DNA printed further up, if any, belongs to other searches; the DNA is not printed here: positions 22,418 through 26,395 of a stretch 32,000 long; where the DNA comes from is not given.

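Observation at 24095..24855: GlnE with a GlnD-like tandem ACT module inserted between the adenylyl-removing and adenylyltransferase halves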

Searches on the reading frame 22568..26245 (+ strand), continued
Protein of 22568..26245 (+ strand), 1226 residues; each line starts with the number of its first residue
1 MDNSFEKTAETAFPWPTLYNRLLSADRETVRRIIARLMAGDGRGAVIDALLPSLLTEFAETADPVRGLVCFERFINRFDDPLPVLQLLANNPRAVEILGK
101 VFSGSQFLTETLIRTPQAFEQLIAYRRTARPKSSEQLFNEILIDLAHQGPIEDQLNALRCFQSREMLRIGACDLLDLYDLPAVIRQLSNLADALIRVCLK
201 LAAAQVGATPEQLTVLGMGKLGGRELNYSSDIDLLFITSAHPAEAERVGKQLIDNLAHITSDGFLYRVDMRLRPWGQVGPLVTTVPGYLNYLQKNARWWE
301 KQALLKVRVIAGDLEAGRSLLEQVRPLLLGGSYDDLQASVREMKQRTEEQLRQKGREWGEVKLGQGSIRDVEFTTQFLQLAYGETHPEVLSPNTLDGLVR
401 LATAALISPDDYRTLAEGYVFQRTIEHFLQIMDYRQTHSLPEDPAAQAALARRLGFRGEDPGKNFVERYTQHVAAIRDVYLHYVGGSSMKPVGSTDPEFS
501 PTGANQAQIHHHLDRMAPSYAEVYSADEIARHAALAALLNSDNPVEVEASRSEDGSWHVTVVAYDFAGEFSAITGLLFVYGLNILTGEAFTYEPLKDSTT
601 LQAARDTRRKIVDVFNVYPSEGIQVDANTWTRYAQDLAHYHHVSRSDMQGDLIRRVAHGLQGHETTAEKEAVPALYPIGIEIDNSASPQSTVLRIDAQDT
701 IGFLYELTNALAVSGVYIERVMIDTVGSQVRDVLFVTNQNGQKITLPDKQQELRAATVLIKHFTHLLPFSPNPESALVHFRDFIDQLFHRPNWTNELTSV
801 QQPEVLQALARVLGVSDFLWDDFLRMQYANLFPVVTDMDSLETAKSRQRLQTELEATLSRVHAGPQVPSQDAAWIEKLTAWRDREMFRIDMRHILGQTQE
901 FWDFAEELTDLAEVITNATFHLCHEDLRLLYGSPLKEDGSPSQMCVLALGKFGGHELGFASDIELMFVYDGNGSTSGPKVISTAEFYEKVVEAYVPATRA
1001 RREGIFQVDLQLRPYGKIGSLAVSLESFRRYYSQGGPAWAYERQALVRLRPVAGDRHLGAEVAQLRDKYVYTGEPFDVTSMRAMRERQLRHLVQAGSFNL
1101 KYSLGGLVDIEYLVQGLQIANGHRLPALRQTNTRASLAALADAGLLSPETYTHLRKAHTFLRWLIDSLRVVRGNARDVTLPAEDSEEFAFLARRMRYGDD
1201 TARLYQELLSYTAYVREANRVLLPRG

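Call 6: find_homologous_proteins(query=window:22568-26245:+)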
Query window:22568-26245:+ (1226 aa): 6741 proteins with E <= 0.001 among 8000 candidates; the best 120 are listed.
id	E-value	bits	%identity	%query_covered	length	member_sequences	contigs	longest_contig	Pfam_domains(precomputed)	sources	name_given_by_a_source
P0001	0.0e+0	2783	100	100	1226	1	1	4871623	PF08335.17,PF03710.22,PF24931.2,PF03445.20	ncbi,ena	-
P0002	0.0e+0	1850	69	99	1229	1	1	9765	PF08335.17,PF03710.22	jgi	jgi:glutamate-ammonia-ligase adenylyltransferase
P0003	0.0e+0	1847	69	99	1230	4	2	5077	PF08335.17,PF03710.22,PF03445.20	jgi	jgi:glutamate-ammonia-ligase adenylyltransferase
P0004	0.0e+0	1834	69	98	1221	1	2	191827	PF08335.17,PF03710.22,PF24931.2,PF03445.20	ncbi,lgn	-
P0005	0.0e+0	1828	68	98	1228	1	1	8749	PF08335.17,PF03710.22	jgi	jgi:glutamate-ammonia-ligase adenylyltransferase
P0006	0.0e+0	1825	67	99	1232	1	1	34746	PF08335.17,PF03710.22,PF01842.32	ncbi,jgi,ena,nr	ncbi:MAG TPA: hypothetical protein VMS73_00290 [Anaerolineaceae bacterium]|nr:hypothetical protein [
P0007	0.0e+0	1817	68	98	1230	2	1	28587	PF08335.17,PF03710.22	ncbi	-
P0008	0.0e+0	1817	68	98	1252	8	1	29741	PF08335.17,PF03710.22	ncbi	-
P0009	0.0e+0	1808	69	98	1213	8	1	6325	PF08335.17,PF03710.22,PF24931.2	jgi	jgi:glutamate-ammonia-ligase adenylyltransferase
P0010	0.0e+0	1769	67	97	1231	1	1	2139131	PF08335.17,PF03710.22,PF24931.2,PF01842.32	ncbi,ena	-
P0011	0.0e+0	1761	67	97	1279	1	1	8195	PF08335.17,PF03710.22,PF24931.2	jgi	jgi:glutamate-ammonia-ligase adenylyltransferase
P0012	0.0e+0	1756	67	97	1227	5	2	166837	PF08335.17,PF10335.15,PF03710.22,PF24931.2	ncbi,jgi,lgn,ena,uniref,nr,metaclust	ncbi:MAG TPA: glutamine synthetase adenylyltransferase [Anaerolinea thermolimosa]|uniref:Glutamine s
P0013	0.0e+0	1751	65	98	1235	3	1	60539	PF08335.17,PF03710.22,PF24931.2,PF03445.20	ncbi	-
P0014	0.0e+0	1750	66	97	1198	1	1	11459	PF08335.17,PF10335.15,PF03710.22,PF24931.2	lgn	-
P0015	0.0e+0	1728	65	98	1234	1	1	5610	PF08335.17,PF03710.22,PF24931.2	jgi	jgi:[glutamine synthetase] adenylyltransferase / [glutamine synthetase]-adenylyl-L-tyrosine phosphor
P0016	0.0e+0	1715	64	98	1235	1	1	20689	PF08335.17,PF03710.22,PF24931.2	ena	-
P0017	0.0e+0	1698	63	98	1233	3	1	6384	PF08335.17,PF03710.22,PF24931.2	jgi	-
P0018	0.0e+0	1672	63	98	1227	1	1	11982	PF08335.17,PF03710.22,PF24931.2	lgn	-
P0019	0.0e+0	1672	62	98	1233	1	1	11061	PF08335.17,PF03710.22,PF24931.2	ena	-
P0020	0.0e+0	1665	64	97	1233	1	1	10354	PF08335.17,PF10335.15,PF03710.22,PF24931.2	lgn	-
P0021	0.0e+0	1651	63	98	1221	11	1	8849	PF08335.17,PF10335.15,PF03710.22,PF24931.2,PF03445.20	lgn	-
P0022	0.0e+0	1647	61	97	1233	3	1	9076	PF08335.17,PF03710.22,PF24931.2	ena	-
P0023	0.0e+0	1644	62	98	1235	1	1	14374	PF08335.17,PF03710.22,PF24931.2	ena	-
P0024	0.0e+0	1636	62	98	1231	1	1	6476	PF08335.17,PF03710.22,PF24931.2,PF26956.1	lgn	-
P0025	0.0e+0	1629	59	99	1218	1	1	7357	PF08335.17,PF03710.22,PF24931.2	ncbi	-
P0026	0.0e+0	1624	61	98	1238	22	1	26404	PF08335.17,PF03710.22,PF24931.2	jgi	jgi:glutamate-ammonia-ligase adenylyltransferase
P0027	0.0e+0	1624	61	98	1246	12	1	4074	PF08335.17,PF03710.22,PF24931.2,PF26956.1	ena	-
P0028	0.0e+0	1617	61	98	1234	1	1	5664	PF08335.17,PF03710.22,PF24931.2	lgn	-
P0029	0.0e+0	1609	61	98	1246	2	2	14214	PF08335.17,PF03710.22,PF24931.2,PF26956.1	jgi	jgi:glutamate-ammonia-ligase adenylyltransferase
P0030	0.0e+0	1601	60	98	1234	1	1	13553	PF08335.17,PF03710.22,PF24931.2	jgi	jgi:glutamate-ammonia-ligase adenylyltransferase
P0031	0.0e+0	1593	60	98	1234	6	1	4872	PF08335.17,PF03710.22,PF24931.2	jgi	jgi:[glutamine synthetase] adenylyltransferase / [glutamine synthetase]-adenylyl-L-tyrosine phosphor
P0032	0.0e+0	1593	59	99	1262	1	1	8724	PF08335.17,PF03710.22,PF24931.2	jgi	jgi:glutamate-ammonia-ligase adenylyltransferase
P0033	0.0e+0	1590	60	100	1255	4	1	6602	PF08335.17,PF03710.22,PF24931.2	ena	-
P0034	0.0e+0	1589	60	97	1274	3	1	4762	PF08335.17,PF03710.22,PF24931.2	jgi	jgi:glutamate-ammonia-ligase adenylyltransferase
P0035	0.0e+0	1586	59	99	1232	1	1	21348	PF08335.17,PF03710.22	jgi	jgi:glutamate-ammonia-ligase adenylyltransferase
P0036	0.0e+0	1586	60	98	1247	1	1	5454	PF08335.17,PF03710.22,PF24931.2,PF26956.1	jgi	jgi:glutamate-ammonia-ligase adenylyltransferase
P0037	0.0e+0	1586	60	98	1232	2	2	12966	PF08335.17,PF03710.22,PF24931.2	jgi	-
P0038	0.0e+0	1583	60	99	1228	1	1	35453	PF08335.17,PF10335.15,PF03710.22,PF24931.2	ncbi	-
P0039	0.0e+0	1578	60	96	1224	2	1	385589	PF08335.17,PF03710.22,PF24931.2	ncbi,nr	ncbi:MAG: hypothetical protein P4L50_02575 [Anaerolineaceae bacterium]|nr:hypothetical protein [Anae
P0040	0.0e+0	1578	59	97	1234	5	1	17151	PF08335.17,PF03710.22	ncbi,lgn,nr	ncbi:MAG TPA: hypothetical protein VKF38_00050 [Anaerolineaceae bacterium]|nr:hypothetical protein [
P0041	0.0e+0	1574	60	98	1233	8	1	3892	PF08335.17,PF03710.22,PF24931.2,PF26956.1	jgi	-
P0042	0.0e+0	1569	60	98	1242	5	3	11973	PF08335.17,PF03710.22,PF24931.2,PF01842.32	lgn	-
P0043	0.0e+0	1568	60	98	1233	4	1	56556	PF08335.17,PF03710.22,PF24931.2,PF26956.1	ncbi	-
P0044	0.0e+0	1566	60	97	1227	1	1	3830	PF08335.17,PF03710.22,PF24931.2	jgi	jgi:glutamate-ammonia-ligase adenylyltransferase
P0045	0.0e+0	1566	61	96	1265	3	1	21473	PF08335.17,PF03710.22,PF24931.2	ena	-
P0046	0.0e+0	1563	60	98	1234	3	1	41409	PF08335.17,PF03710.22,PF24931.2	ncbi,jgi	ncbi:MAG TPA: hypothetical protein VGJ97_12255 [Anaerolineaceae bacterium]|jgi:glutamate-ammonia-lig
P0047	0.0e+0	1562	69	82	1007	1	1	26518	PF08335.17,PF03710.22,PF24931.2,PF01842.32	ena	-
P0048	0.0e+0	1561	59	99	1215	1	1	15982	PF08335.17,PF03710.22,PF24931.2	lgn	-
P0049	0.0e+0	1557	59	98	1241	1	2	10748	PF08335.17,PF03710.22,PF24931.2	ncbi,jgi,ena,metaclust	metaclust:\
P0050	0.0e+0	1554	59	98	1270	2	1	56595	PF08335.17,PF10335.15,PF03710.22,PF24931.2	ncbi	ncbi:MAG: glutamine synthetase adenylyltransferase [Anaerolineae bacterium]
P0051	0.0e+0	1548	59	99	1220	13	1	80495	PF08335.17,PF10335.15,PF03710.22,PF24931.2,PF26956.1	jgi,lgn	-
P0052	0.0e+0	1548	60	98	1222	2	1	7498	PF08335.17,PF10335.15,PF03710.22,PF24931.2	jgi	jgi:glutamate-ammonia-ligase adenylyltransferase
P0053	0.0e+0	1547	59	98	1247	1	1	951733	PF08335.17,PF03710.22,PF24931.2,PF26956.1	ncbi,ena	-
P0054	0.0e+0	1546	59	98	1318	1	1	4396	PF08335.17,PF03710.22,PF24931.2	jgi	jgi:[glutamine synthetase] adenylyltransferase / [glutamine synthetase]-adenylyl-L-tyrosine phosphor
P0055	0.0e+0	1546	59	98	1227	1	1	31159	PF08335.17,PF10335.15,PF03710.22,PF24931.2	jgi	jgi:glutamate-ammonia-ligase adenylyltransferase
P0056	0.0e+0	1543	59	98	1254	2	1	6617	PF08335.17,PF03710.22,PF24931.2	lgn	-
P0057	0.0e+0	1539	59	98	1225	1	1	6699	PF08335.17,PF10335.15,PF03710.22,PF24931.2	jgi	-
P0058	0.0e+0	1536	59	97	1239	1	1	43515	PF08335.17,PF03710.22,PF24931.2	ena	-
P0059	0.0e+0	1535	58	98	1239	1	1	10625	PF08335.17,PF10335.15,PF03710.22,PF24931.2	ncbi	-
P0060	0.0e+0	1534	58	99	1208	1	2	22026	PF08335.17,PF03710.22,PF24931.2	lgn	-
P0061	0.0e+0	1532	59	96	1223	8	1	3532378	PF08335.17,PF03710.22,PF24931.2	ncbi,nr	ncbi:glutamine synthetase adenylyltransferase [Anaerolinea thermophila]|nr:glutamine synthetase aden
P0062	0.0e+0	1529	59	98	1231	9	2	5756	PF08335.17,PF03710.22,PF24931.2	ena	-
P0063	0.0e+0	1526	60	98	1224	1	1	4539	PF08335.17,PF03710.22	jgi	jgi:glutamate-ammonia-ligase adenylyltransferase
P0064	0.0e+0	1525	58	98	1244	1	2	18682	PF08335.17,PF03710.22,PF24931.2,PF26956.1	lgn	-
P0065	0.0e+0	1524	61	94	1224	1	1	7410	PF08335.17,PF03710.22,PF24931.2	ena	-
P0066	0.0e+0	1520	61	96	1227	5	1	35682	PF08335.17,PF03710.22,PF24931.2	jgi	jgi:glutamate-ammonia-ligase adenylyltransferase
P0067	0.0e+0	1520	63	87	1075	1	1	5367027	PF08335.17,PF10335.15,PF03710.22,PF24931.2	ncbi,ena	-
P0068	0.0e+0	1516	58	98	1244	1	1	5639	PF08335.17,PF10335.15,PF03710.22,PF24931.2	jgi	jgi:[glutamine synthetase] adenylyltransferase / [glutamine synthetase]-adenylyl-L-tyrosine phosphor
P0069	0.0e+0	1516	60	96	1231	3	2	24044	PF08335.17,PF03710.22,PF24931.2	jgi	jgi:glutamate-ammonia-ligase adenylyltransferase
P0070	0.0e+0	1515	59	96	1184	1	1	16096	PF08335.17,PF03710.22,PF24931.2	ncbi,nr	ncbi:MAG: glutamine synthetase adenylyltransferase [Anaerolineae bacterium]|nr:glutamine synthetase 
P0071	0.0e+0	1515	58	98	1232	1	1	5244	PF08335.17,PF03710.22,PF24931.2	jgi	-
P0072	0.0e+0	1515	59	98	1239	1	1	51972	PF08335.17,PF10335.15,PF03710.22,PF24931.2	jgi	jgi:glutamate-ammonia-ligase adenylyltransferase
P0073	0.0e+0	1514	59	96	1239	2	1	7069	PF08335.17,PF10335.15,PF03710.22,PF24931.2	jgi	-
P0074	0.0e+0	1514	58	98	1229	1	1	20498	PF08335.17,PF03710.22,PF24931.2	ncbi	ncbi:MAG: hypothetical protein Kow0063_34600 [Anaerolineae bacterium]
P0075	0.0e+0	1514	58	97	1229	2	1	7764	PF08335.17,PF03710.22,PF24931.2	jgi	jgi:glutamate-ammonia-ligase adenylyltransferase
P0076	0.0e+0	1514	58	97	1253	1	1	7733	PF08335.17,PF03710.22,PF24931.2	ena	-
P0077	0.0e+0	1513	60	96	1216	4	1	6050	PF08335.17,PF03710.22,PF24931.2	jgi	-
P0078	0.0e+0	1511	58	98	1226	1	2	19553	PF08335.17,PF10335.15,PF03710.22,PF24931.2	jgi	jgi:glutamate-ammonia-ligase adenylyltransferase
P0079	0.0e+0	1511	59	98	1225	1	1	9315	PF08335.17,PF03710.22,PF24931.2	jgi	jgi:glutamate-ammonia-ligase adenylyltransferase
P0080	0.0e+0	1510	58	97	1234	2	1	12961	PF08335.17,PF03710.22,PF24931.2,PF01842.32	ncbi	-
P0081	0.0e+0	1509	58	98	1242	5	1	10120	PF08335.17,PF10335.15,PF03710.22,PF24931.2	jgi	jgi:glutamate-ammonia-ligase adenylyltransferase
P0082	0.0e+0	1508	58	98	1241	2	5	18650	PF08335.17,PF03710.22,PF24931.2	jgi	jgi:glutamate-ammonia-ligase adenylyltransferase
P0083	0.0e+0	1508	57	97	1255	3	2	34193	PF08335.17,PF10335.15,PF03710.22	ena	-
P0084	0.0e+0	1506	58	97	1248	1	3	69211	PF08335.17,PF03710.22,PF24931.2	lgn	-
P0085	0.0e+0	1505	58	98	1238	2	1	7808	PF08335.17,PF03710.22,PF24931.2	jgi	jgi:glutamate-ammonia-ligase adenylyltransferase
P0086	0.0e+0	1504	59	98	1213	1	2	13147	PF08335.17,PF03710.22,PF24931.2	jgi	jgi:glutamate-ammonia-ligase adenylyltransferase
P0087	0.0e+0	1503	59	96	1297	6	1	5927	PF08335.17,PF03710.22,PF24931.2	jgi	jgi:glutamate-ammonia-ligase adenylyltransferase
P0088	0.0e+0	1502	56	99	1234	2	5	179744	PF08335.17,PF03710.22,PF03445.20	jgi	jgi:glutamate-ammonia-ligase adenylyltransferase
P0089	0.0e+0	1501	57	99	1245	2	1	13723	PF08335.17,PF03710.22,PF24931.2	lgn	-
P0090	0.0e+0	1501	60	95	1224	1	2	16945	PF08335.17,PF03710.22,PF24931.2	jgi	jgi:glutamate-ammonia-ligase adenylyltransferase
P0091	0.0e+0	1501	57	98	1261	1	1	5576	PF08335.17,PF10335.15,PF03710.22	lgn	-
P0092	0.0e+0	1501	58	98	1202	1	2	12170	PF08335.17,PF03710.22,PF24931.2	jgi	jgi:glutamate-ammonia-ligase adenylyltransferase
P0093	0.0e+0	1500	60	95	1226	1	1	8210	PF08335.17,PF10335.15,PF03710.22,PF24931.2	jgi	jgi:glutamate-ammonia-ligase adenylyltransferase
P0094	0.0e+0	1498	57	97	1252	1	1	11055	PF08335.17,PF03710.22,PF24931.2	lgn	-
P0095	0.0e+0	1497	59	95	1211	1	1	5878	PF08335.17,PF03710.22,PF24931.2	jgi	-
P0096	0.0e+0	1496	60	96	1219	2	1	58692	PF08335.17,PF03710.22,PF24931.2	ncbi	-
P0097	0.0e+0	1496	69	80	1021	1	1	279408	PF08335.17,PF03710.22,PF24931.2,PF03445.20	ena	-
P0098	0.0e+0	1495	58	98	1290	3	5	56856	PF08335.17,PF03710.22,PF24931.2,PF26956.1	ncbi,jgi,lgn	-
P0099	0.0e+0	1495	58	98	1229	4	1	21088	PF08335.17,PF03710.22,PF24931.2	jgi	jgi:glutamate-ammonia-ligase adenylyltransferase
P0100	0.0e+0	1494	57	98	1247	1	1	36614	PF08335.17,PF03710.22,PF24931.2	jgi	jgi:glutamate-ammonia-ligase adenylyltransferase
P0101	0.0e+0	1494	58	96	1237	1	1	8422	PF08335.17,PF03710.22,PF24931.2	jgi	jgi:glutamate-ammonia-ligase adenylyltransferase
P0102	0.0e+0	1494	58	98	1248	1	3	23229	PF08335.17,PF03710.22,PF24931.2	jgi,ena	-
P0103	0.0e+0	1494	66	84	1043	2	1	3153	PF08335.17,PF03710.22,PF24931.2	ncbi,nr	ncbi:MAG: glutamine synthetase adenylyltransferase, partial [Anaerolineae bacterium]|nr:glutamine sy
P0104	0.0e+0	1493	59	96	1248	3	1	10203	PF08335.17,PF03710.22,PF24931.2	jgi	jgi:glutamate-ammonia-ligase adenylyltransferase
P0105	0.0e+0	1493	58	96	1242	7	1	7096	PF08335.17,PF03710.22,PF24931.2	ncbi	-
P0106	0.0e+0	1493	58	98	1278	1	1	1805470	PF08335.17,PF03710.22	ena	-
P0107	0.0e+0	1492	58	98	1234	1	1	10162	PF08335.17,PF03710.22,PF24931.2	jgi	jgi:glutamate-ammonia-ligase adenylyltransferase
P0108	0.0e+0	1492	59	98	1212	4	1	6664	PF08335.17,PF03710.22,PF24931.2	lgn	-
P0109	0.0e+0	1491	59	97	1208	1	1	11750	PF08335.17,PF10335.15,PF03710.22,PF24931.2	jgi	jgi:glutamate-ammonia-ligase adenylyltransferase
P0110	0.0e+0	1491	60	95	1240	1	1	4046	PF08335.17,PF03710.22,PF24931.2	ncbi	-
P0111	0.0e+0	1490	58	98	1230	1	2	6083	PF08335.17,PF03710.22,PF24931.2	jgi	jgi:[glutamine synthetase] adenylyltransferase / [glutamine synthetase]-adenylyl-L-tyrosine phosphor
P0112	0.0e+0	1489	58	98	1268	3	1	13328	PF08335.17,PF10335.15,PF03710.22,PF24931.2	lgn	-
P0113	0.0e+0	1488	57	98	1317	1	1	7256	PF08335.17,PF03710.22,PF24931.2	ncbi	-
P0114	0.0e+0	1487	58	98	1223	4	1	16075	PF08335.17,PF10335.15,PF03710.22,PF24931.2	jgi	jgi:glutamate-ammonia-ligase adenylyltransferase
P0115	0.0e+0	1487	57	97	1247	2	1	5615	PF08335.17,PF03710.22,PF24931.2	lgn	-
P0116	0.0e+0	1487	56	99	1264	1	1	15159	PF08335.17,PF03710.22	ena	-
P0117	0.0e+0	1486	58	98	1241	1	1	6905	PF08335.17,PF03710.22,PF24931.2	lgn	-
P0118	0.0e+0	1485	56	97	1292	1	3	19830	PF08335.17,PF03710.22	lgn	-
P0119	0.0e+0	1484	58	98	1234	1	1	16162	PF08335.17,PF03710.22,PF03445.20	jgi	jgi:glutamate-ammonia-ligase adenylyltransferase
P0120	0.0e+0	1483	59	95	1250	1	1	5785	PF08335.17,PF03710.22,PF24931.2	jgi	jgi:glutamate-ammonia-ligase adenylyltransferase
